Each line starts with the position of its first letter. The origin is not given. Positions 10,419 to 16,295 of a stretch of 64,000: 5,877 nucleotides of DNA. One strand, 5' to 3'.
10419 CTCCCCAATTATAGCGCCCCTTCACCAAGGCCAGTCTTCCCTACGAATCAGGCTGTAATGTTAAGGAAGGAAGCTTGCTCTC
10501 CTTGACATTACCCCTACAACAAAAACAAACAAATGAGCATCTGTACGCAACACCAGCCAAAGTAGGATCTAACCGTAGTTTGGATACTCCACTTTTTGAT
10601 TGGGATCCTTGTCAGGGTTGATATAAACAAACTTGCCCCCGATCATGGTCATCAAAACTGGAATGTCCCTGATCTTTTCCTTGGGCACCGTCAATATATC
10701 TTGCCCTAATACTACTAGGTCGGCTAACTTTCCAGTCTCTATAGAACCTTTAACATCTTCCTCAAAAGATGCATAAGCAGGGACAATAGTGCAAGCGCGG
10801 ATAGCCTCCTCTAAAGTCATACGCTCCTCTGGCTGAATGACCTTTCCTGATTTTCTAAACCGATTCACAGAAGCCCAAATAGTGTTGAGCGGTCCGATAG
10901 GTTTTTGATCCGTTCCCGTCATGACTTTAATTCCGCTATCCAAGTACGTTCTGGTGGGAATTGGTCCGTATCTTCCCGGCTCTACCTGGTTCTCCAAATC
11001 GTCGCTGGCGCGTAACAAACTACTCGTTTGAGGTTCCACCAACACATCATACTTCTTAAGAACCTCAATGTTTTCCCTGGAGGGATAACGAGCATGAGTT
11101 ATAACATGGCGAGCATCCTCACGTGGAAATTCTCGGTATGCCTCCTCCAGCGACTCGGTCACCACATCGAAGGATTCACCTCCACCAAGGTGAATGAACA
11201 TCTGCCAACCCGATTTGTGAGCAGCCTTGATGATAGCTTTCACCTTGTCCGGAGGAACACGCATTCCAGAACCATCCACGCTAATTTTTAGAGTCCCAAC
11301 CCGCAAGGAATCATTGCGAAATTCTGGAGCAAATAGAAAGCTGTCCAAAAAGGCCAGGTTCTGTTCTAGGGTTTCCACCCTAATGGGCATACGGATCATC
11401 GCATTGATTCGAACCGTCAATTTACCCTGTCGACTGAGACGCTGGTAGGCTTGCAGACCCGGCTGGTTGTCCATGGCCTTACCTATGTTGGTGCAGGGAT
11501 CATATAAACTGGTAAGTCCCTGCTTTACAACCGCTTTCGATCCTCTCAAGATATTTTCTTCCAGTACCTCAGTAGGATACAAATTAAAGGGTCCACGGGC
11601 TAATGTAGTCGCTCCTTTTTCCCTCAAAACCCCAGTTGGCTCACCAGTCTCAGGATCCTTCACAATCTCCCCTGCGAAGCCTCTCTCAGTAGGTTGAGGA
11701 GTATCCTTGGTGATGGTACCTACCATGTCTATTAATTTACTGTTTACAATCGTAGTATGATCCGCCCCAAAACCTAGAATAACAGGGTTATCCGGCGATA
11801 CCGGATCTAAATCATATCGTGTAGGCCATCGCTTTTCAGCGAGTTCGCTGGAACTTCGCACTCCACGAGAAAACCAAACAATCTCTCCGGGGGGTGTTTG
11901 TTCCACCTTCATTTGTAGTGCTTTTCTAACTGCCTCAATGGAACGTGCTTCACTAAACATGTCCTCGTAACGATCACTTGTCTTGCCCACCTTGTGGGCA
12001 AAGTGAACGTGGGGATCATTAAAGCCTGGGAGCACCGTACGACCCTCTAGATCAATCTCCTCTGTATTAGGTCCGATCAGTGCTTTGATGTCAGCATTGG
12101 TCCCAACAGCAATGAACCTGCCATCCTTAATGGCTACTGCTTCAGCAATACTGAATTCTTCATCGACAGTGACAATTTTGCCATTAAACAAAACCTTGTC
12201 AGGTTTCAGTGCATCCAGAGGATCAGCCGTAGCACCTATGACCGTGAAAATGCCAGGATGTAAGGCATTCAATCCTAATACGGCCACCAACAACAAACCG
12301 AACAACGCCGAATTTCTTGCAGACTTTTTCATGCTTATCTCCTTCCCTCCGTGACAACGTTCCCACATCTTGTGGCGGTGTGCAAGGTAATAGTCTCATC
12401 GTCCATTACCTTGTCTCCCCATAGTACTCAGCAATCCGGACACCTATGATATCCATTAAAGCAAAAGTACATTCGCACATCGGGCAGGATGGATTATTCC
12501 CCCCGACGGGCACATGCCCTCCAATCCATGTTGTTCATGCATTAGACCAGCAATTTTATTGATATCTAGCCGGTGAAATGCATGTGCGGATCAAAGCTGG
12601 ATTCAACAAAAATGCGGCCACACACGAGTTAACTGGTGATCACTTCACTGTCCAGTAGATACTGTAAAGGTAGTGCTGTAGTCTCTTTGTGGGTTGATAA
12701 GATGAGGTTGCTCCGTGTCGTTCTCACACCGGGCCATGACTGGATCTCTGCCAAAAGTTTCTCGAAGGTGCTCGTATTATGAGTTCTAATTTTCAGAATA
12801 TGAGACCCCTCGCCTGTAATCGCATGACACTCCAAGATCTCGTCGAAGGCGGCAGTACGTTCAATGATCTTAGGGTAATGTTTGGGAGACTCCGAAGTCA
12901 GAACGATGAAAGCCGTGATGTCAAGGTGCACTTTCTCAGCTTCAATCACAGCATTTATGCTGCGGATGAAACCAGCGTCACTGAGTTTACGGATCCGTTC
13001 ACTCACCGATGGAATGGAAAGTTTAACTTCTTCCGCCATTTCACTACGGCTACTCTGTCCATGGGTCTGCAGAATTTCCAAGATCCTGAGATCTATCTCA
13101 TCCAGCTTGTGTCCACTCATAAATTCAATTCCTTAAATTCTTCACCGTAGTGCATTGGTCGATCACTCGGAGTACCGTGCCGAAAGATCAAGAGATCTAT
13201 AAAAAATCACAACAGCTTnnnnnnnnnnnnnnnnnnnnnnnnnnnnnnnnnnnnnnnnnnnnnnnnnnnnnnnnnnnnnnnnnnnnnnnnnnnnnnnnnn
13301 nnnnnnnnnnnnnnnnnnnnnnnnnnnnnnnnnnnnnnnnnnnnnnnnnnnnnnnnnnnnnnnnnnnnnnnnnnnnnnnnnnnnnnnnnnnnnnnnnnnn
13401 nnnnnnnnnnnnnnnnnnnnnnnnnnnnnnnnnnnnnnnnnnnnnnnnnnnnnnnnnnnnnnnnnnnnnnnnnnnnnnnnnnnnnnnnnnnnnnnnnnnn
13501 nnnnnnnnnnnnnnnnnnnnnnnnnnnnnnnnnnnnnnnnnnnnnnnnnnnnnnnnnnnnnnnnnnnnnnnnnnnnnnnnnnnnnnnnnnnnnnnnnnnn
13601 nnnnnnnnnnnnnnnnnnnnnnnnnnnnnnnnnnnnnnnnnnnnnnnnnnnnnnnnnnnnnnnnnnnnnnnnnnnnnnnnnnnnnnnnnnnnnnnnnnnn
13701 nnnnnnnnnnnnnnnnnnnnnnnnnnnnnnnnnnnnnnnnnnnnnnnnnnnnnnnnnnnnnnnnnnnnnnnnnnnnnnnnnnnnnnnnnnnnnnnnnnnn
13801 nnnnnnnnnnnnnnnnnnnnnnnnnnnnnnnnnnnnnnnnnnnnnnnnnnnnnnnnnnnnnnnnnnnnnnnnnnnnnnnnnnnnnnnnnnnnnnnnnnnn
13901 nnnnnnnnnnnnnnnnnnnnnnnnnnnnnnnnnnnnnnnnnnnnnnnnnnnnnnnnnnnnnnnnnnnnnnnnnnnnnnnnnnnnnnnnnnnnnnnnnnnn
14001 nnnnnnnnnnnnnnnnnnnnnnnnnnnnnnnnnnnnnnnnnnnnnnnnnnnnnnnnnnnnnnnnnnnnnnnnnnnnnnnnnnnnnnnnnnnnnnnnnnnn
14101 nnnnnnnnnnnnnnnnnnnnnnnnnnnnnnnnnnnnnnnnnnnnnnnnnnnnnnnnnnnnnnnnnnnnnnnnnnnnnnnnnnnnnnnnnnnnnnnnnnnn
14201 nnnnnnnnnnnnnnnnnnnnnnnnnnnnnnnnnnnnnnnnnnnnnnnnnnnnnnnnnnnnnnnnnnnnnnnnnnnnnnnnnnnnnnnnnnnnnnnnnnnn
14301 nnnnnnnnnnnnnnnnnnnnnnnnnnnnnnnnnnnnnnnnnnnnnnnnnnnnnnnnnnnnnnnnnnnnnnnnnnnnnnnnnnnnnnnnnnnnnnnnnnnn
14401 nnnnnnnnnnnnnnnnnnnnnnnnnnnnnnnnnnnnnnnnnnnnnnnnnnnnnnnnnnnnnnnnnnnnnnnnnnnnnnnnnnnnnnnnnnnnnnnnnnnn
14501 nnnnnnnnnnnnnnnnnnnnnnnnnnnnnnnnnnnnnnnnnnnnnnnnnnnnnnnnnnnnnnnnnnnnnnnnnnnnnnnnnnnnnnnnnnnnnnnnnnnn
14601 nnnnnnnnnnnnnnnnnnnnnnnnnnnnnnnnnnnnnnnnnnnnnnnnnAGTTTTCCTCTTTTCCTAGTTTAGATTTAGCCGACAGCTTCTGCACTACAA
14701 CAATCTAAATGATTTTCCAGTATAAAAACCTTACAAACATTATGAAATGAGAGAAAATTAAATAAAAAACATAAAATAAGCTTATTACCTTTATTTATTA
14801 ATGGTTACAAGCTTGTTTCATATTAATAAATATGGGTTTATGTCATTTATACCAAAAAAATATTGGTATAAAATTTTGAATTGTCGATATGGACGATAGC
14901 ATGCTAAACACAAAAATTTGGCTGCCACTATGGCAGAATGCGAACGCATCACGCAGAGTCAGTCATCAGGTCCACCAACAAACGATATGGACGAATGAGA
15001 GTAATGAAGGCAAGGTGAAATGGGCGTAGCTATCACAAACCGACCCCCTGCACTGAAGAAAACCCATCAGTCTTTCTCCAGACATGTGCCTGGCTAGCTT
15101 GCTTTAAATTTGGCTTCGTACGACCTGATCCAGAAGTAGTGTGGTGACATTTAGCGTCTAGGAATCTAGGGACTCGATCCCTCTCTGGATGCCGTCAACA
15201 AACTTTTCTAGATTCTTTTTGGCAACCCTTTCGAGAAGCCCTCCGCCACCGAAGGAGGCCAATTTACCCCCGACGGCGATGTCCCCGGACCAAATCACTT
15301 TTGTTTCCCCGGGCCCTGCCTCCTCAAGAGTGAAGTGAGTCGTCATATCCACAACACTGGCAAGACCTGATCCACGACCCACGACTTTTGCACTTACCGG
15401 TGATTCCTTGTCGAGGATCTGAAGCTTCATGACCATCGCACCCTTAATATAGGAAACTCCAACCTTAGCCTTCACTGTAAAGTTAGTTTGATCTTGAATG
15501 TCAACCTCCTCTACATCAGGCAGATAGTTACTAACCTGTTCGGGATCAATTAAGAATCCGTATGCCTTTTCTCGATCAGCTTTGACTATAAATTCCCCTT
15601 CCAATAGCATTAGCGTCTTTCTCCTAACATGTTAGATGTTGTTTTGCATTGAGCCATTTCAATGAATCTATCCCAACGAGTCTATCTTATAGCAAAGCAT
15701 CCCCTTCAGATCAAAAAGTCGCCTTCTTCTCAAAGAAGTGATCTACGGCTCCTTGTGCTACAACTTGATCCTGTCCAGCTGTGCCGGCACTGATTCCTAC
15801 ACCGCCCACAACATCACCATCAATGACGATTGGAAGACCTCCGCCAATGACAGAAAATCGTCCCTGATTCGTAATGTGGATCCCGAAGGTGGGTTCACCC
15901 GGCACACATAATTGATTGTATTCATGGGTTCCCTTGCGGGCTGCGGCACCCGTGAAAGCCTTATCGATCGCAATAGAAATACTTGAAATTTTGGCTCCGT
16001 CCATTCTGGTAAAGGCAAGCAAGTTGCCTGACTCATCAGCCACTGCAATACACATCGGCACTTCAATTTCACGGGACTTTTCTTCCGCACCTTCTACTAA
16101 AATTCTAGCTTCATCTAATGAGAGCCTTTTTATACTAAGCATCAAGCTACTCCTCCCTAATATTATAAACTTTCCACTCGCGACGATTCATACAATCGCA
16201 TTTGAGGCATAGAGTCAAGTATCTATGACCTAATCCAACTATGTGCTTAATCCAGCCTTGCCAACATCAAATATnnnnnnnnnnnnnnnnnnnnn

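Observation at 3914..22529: Three divergent secreted cohesin-like proteins share an invariant C-terminal CFFYMH-stop tail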

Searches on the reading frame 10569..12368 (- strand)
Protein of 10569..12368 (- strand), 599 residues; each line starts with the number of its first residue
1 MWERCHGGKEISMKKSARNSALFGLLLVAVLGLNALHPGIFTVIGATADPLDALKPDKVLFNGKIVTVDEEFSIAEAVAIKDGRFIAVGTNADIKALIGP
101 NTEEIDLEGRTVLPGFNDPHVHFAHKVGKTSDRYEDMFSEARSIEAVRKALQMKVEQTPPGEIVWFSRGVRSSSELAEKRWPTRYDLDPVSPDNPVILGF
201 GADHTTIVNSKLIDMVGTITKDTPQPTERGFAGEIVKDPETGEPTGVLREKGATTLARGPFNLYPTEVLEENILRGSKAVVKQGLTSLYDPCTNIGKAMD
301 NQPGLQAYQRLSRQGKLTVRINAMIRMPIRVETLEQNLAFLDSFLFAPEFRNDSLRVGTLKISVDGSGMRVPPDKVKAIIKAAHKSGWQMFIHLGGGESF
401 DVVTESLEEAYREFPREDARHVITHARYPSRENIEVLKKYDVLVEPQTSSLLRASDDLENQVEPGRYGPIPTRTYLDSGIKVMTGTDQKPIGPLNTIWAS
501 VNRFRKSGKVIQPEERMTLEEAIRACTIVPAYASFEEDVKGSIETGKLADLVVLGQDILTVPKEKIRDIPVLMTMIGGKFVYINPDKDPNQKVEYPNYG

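Call 12: search_protein_families(library=pfam, proteins=[window:10569-12368:-], max_evalue=0.001)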
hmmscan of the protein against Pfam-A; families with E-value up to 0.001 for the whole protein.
window:10569-12368:- (599 aa): 2 families
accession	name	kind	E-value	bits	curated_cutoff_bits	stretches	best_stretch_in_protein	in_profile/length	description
PF07969.17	Amidohydro_3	-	2.6e-76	258.4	29.7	1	103-582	1-472/472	Amidohydrolase family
PF01979.26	Amidohydro_1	-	1.6e-21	77.4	25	1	371-581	132-345/345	Amidohydrolase family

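Call 50: search_protein_families(library=ncbifam, proteins=[window:10569-12368:-], max_evalue=0.00001)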
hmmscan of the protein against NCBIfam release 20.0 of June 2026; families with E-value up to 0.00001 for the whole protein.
window:10569-12368:- (599 aa): 19 families
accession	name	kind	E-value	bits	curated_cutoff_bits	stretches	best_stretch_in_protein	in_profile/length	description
TIGR01224.1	hutI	equivalog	1.7e-15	56.7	298.15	1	76-126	4-52/377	imidazolonepropionase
NF051886.1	XaaProDiPepCaul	equivalog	7.2e-12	45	500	1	76-153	19-94/398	Xaa-Pro dipeptidase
NF006056.0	PRK08204.1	subfamily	1.5e-10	40.4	391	0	59-123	6-67/449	hypothetical protein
TIGR00221.1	nagA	equivalog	1.6e-09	37.2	225.65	0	57-128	3-70/380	N-acetylglucosamine-6-phosphate deacetylase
NF005557.0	PRK07228.1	equivalog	1.8e-09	36.8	522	0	60-128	5-70/445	5'-deoxyadenosine deaminase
NF011990.0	PRK15446.2-6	subfamily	2.7e-09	36.2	233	0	514-583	323-384/390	alpha-D-ribose 1-methylphosphonate 5-triphosphate diphosphatase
NF006689.0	PRK09237.1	equivalog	3.5e-09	35.7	371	1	58-132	5-75/383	amidohydrolase/deacetylase family metallohydrolase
NF009941.0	PRK13404.1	subfamily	4.1e-08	32.3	647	1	57-143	5-83/478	dihydropyrimidinase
TIGR01178.1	ade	equivalog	4.9e-08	31.9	472.5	0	59-123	3-59/552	adenine deaminase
TIGR02033.1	D-hydantoinase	equivalog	5.3e-08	32.2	393.25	1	60-139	3-75/454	dihydropyrimidinase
NF009686.0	PRK13207.1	subfamily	6.7e-08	31.7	354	0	57-124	69-140/569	urease subunit alpha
NF006560.0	PRK09061.1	subfamily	9.2e-08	30.8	340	0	56-124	26-88/517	amidohydrolase family protein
TIGR02318.1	phosphono_phnM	equivalog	3e-07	29.7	390.55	0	513-557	316-359/376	phosphonate metabolism protein PhnM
NF009685.0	PRK13206.1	equivalog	3.7e-07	29.1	907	0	65-124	78-145/573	urease subunit alpha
TIGR03178.1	allantoinase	equivalog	5.3e-07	28.8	357.85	0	59-125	3-62/441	allantoinase AllB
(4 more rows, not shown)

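Call 51: search_solved_structures(query=window:10569-12368:-, max_evalue=0.00001)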
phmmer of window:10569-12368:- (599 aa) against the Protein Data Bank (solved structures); distinct sequences matched with E-value up to 0.00001: 7.
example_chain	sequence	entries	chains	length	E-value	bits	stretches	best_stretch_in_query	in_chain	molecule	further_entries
3icj_A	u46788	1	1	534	1.7e-16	63.1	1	58-561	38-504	uncharacterized metal-dependent hydrolase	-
3igh_X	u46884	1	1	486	1.3e-11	46.9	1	58-562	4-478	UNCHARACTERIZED METAL-DEPENDENT HYDROLASE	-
3ggm_A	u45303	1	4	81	8.6e-10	40.9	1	56-124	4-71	uncharacterized protein BT9727_2919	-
4v1x_A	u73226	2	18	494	1.3e-06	30.5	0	62-123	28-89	ATRAZINE CHLOROHYDROLASE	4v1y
4wgx_A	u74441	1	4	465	3e-06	29.2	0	77-125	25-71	Molinate hydrolase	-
4ub9_A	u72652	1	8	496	3.5e-06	29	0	77-125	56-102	Molinate hydrolase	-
2qs8_A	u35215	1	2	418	6.8e-06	28.1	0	93-128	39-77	Xaa-Pro Dipeptidase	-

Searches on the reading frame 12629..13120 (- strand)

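Call 12: search_protein_families(library=pfam, proteins=[window:12629-13120:-], max_evalue=0.001)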
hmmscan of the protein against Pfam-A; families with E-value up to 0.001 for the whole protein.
window:12629-13120:- (163 aa): 9 families
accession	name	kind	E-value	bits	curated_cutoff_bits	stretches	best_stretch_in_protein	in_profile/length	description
PF01037.27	AsnC_trans_reg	-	2.3e-16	59.9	25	1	78-143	6-73/73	Lrp/AsnC ligand binding domain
PF13412.12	HTH_24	-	3.2e-14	52.7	21.9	1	6-53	1-48/48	Winged helix-turn-helix DNA-binding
PF13404.12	HTH_AsnC-type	-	5e-12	45.9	27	1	6-46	1-41/42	AsnC-type helix-turn-helix domain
PF12840.13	HTH_20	-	9.2e-08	32.4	27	1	11-54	7-50/51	Helix-turn-helix domain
PF01047.28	MarR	-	3.2e-07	30.6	24.6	1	11-54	6-49/59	MarR family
PF01022.26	HTH_5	-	5.4e-05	23.4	22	1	11-54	5-47/47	Bacterial regulatory protein, arsR family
PF01978.25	TrmB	-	6.7e-05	23.1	25.6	1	5-55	5-55/68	Sugar-specific transcriptional regulator TrmB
PF25212.1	HVO_A0114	-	0.00031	20.9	27.6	1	9-53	23-67/84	HVO_A0114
PF01325.25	Fe_dep_repress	-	0.00036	21.1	26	1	13-52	13-52/60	Iron dependent repressor, N-terminal DNA binding domain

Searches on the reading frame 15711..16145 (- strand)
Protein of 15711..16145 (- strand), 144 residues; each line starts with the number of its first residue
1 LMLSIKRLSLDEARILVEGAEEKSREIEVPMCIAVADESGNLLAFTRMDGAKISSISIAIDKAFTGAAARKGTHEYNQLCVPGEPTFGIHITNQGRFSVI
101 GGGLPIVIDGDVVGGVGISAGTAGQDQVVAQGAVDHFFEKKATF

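Call 13: search_protein_families(library=pfam, proteins=[window:15711-16145:-], max_evalue=0.001)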
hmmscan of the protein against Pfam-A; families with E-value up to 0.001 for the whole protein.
window:15711-16145:- (144 aa): 1 family
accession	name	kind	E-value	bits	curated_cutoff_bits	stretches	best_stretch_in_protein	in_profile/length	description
PF03928.20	HbpS-like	-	3e-36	124.7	25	1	8-134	1-127/128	Haem degrading protein HbpS-like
